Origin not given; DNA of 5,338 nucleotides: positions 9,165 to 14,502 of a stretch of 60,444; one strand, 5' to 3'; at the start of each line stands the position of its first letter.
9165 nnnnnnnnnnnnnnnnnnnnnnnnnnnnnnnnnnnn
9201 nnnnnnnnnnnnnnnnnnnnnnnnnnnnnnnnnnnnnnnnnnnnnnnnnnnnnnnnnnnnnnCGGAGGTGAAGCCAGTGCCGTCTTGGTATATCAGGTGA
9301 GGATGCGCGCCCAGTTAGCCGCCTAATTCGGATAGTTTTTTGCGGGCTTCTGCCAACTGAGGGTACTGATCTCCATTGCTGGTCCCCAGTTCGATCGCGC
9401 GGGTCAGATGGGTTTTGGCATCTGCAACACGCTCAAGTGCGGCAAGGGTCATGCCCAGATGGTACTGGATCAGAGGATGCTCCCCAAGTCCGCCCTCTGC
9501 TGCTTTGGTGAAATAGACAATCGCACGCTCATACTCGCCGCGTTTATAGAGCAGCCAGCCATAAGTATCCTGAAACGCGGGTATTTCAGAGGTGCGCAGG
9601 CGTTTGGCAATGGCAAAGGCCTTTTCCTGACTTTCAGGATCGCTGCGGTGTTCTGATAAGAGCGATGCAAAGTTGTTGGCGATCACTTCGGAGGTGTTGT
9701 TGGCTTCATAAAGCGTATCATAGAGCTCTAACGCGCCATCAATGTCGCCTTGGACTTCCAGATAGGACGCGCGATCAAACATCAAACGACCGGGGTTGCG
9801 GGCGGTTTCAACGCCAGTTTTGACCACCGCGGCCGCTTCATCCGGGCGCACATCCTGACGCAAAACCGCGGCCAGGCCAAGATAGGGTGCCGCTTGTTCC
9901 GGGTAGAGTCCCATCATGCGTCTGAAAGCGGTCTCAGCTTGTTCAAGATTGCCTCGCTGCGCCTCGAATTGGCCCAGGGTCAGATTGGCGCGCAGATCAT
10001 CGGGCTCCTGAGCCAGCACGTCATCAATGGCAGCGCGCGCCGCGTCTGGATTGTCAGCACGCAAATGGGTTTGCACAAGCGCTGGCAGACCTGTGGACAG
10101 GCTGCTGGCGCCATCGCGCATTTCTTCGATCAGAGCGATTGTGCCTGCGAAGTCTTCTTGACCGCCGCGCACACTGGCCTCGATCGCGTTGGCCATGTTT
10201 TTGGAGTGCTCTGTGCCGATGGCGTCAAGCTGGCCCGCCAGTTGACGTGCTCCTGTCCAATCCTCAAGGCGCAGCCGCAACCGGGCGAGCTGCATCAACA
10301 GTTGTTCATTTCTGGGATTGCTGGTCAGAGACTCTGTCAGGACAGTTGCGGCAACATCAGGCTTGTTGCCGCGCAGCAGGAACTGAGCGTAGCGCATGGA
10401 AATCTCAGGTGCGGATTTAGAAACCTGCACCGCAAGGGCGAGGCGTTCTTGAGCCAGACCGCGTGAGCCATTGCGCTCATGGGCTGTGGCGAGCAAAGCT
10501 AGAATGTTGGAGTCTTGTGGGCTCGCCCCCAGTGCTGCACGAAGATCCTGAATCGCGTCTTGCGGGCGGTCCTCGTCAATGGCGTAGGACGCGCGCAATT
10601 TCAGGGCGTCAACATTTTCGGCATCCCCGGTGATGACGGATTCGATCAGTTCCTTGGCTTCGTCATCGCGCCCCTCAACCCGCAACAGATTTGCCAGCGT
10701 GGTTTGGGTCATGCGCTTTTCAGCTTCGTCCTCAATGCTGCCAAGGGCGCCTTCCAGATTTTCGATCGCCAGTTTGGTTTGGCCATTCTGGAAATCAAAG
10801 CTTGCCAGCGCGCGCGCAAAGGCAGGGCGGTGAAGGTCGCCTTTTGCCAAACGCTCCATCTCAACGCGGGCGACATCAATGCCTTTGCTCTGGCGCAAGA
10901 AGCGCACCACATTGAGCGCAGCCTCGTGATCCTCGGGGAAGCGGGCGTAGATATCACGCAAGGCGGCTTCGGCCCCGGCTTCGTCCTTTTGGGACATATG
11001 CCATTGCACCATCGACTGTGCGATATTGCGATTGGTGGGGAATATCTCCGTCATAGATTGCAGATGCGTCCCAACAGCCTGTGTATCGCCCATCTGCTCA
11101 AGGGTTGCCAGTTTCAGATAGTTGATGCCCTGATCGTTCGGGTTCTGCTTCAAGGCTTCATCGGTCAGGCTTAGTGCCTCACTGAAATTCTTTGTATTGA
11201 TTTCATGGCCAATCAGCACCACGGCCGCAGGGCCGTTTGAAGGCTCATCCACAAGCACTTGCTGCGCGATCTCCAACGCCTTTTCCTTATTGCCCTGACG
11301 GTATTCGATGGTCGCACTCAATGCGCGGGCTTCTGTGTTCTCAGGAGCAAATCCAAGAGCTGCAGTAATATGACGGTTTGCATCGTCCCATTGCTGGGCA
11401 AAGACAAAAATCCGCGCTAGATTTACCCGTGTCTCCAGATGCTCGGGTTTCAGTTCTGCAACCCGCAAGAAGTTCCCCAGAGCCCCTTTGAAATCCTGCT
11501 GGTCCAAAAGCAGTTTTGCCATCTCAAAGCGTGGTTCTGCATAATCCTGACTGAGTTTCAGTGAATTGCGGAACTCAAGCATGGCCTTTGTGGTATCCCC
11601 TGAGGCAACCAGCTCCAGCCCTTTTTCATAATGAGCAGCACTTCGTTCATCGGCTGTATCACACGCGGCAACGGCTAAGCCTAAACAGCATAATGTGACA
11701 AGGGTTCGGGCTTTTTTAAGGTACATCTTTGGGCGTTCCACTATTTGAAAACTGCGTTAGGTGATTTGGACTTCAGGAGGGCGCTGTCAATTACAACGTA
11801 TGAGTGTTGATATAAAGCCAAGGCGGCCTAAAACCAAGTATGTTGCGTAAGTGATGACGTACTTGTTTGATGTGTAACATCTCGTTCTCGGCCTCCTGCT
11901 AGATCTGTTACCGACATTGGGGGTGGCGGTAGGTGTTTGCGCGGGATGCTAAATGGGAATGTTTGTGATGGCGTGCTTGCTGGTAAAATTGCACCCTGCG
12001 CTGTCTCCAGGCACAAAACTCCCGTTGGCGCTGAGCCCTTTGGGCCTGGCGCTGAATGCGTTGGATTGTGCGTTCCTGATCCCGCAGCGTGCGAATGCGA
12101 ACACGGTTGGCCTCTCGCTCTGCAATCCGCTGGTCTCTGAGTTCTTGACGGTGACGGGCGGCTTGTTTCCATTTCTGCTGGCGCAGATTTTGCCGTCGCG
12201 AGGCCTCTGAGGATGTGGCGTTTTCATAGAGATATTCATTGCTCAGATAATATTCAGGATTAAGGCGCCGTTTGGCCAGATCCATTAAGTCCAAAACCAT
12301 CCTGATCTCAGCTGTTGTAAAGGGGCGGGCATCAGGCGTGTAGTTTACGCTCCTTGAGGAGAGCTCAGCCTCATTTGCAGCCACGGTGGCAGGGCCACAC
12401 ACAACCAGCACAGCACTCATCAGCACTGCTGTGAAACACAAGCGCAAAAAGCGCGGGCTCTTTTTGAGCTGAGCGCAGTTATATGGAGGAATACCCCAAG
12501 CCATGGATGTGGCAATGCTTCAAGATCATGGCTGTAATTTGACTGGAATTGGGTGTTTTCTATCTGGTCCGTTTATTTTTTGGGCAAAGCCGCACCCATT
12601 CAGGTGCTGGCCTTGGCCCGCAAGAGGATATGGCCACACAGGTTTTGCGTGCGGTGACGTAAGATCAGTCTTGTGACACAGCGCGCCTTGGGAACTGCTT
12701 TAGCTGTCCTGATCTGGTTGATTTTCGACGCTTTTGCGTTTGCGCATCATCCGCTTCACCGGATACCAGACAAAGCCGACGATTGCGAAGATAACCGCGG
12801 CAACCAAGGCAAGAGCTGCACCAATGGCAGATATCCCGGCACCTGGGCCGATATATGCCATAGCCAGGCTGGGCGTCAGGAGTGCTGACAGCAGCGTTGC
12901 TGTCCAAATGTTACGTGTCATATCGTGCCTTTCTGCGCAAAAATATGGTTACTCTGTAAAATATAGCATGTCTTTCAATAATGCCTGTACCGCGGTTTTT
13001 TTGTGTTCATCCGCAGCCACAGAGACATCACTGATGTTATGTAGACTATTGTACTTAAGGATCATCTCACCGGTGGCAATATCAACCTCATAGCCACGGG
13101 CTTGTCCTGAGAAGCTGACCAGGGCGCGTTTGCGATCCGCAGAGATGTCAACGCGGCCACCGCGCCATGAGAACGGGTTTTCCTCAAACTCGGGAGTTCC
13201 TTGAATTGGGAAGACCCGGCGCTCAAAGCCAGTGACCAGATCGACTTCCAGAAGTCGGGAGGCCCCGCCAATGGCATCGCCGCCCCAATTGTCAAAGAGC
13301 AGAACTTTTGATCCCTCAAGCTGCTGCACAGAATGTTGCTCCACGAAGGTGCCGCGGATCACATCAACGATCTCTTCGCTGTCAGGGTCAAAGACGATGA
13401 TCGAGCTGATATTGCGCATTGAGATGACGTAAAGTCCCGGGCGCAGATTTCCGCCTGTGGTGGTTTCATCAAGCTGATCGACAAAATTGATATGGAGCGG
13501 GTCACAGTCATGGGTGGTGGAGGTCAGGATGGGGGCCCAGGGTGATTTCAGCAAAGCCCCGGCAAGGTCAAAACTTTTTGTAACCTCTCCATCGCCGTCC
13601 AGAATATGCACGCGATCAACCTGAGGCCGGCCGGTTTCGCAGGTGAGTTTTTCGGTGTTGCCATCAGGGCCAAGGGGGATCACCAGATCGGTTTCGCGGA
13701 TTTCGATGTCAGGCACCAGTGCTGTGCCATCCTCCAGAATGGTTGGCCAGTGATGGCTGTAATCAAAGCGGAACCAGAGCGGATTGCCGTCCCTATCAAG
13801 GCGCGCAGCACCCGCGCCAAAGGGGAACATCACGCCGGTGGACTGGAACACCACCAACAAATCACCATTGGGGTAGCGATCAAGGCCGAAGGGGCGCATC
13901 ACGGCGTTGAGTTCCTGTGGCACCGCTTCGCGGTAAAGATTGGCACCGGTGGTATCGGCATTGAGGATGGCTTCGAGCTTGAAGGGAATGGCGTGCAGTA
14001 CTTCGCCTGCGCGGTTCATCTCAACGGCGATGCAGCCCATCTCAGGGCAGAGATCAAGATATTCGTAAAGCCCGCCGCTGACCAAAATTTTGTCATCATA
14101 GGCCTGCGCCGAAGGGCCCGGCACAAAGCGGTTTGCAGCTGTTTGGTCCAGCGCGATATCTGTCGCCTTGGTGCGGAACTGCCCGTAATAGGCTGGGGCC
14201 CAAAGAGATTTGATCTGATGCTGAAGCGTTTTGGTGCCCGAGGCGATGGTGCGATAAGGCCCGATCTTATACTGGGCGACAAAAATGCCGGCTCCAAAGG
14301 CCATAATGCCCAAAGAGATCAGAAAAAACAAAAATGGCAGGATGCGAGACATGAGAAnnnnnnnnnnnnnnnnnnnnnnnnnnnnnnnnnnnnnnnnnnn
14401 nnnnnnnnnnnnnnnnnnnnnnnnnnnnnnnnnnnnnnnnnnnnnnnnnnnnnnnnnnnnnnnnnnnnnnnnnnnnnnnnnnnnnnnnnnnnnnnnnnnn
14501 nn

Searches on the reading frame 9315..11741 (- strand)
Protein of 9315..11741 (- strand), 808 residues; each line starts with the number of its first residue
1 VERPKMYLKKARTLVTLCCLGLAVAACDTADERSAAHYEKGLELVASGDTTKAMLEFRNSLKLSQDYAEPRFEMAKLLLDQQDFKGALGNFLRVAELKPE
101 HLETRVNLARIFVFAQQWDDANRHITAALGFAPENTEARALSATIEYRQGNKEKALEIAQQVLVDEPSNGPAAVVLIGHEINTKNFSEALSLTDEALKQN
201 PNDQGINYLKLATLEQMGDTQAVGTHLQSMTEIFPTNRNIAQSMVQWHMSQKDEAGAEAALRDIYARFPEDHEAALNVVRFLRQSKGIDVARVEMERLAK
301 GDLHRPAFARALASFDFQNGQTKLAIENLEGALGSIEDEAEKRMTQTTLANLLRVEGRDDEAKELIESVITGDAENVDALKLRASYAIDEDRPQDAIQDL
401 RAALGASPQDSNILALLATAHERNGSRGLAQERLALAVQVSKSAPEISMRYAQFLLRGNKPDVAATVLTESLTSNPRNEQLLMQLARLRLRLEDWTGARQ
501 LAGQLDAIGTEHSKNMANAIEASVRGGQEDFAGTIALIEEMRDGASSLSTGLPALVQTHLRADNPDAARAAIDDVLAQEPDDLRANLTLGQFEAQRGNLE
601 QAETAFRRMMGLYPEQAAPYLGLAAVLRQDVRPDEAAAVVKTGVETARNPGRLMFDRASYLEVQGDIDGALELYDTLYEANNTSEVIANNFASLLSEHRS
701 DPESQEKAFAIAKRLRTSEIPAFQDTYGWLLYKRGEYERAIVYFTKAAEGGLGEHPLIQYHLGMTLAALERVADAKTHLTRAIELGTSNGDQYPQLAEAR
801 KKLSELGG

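Call 9: search_protein_families(library=pfam, proteins=[window:9315-11741:-], max_evalue=0.001)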
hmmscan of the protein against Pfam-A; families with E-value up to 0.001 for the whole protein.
window:9315-11741:- (808 aa): 25 families
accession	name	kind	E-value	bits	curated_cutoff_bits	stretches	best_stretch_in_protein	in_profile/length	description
PF14559.12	TPR_19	-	3.3e-46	155.9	25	6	78-143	1-66/68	Tetratricopeptide repeat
PF13428.12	TPR_14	-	5.8e-42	138.2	23.5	1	554-591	6-43/44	Tetratricopeptide repeat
PF13432.12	TPR_16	-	6.3e-36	122.8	32.7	3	555-616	3-64/65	Tetratricopeptide repeat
PF07719.23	TPR_2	-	1.1e-29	100.5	27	0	726-749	6-29/34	Tetratricopeptide repeat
PF12895.13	ANAPC3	-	1e-20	74.2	27.2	0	726-781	28-81/82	Anaphase-promoting complex, cyclosome, subunit 3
PF23914.1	TPR_CcmH_CycH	-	2.2e-20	73.5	42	2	400-500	39-142/158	Cytochrome c-type biogenesis protein H TPR domain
PF00515.34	TPR_1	-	2.4e-16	59.2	27.8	0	728-748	8-28/34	Tetratricopeptide repeat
PF13424.12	TPR_12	-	3.7e-14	53.1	30.1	0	758-805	5-53/77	Tetratricopeptide repeat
PF13431.12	TPR_17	-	9.4e-11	41.6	24.4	0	573-603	3-33/34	Tetratricopeptide repeat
PF25062.1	ARM_TT21_N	-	1.2e-10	41.9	40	0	325-421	81-176/222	Tetratricopeptide repeat protein 21 N-terminal ARM repeat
PF13181.12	TPR_8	-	2.8e-10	39.9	25.7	0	727-749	7-29/34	Tetratricopeptide repeat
PF13174.12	TPR_6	-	7.2e-10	39.3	26.3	0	143-167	7-31/33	Tetratricopeptide repeat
PF13414.12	TPR_11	-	7.7e-09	35.5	26.8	0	41-81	1-41/42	TPR repeat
PF25064.1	ARM_TT21_5th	-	1.9e-08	35.1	27.8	0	137-215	2-83/117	TT21 fifth ARM repeats domain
PF13371.12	TPR_9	-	2.2e-08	34.4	35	1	557-616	3-62/73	Tetratricopeptide repeat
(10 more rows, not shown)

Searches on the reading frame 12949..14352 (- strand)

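Call 9: search_protein_families(library=pfam, proteins=[window:12949-14352:-], max_evalue=0.001)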
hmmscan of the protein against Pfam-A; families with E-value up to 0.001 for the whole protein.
window:12949-14352:- (467 aa): 1 family
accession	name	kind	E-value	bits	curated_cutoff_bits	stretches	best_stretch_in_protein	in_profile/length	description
PF14269.12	Arylsulfotran_2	-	7.9e-08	32.5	27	1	162-356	7-222/301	Arylsulfotransferase (ASST)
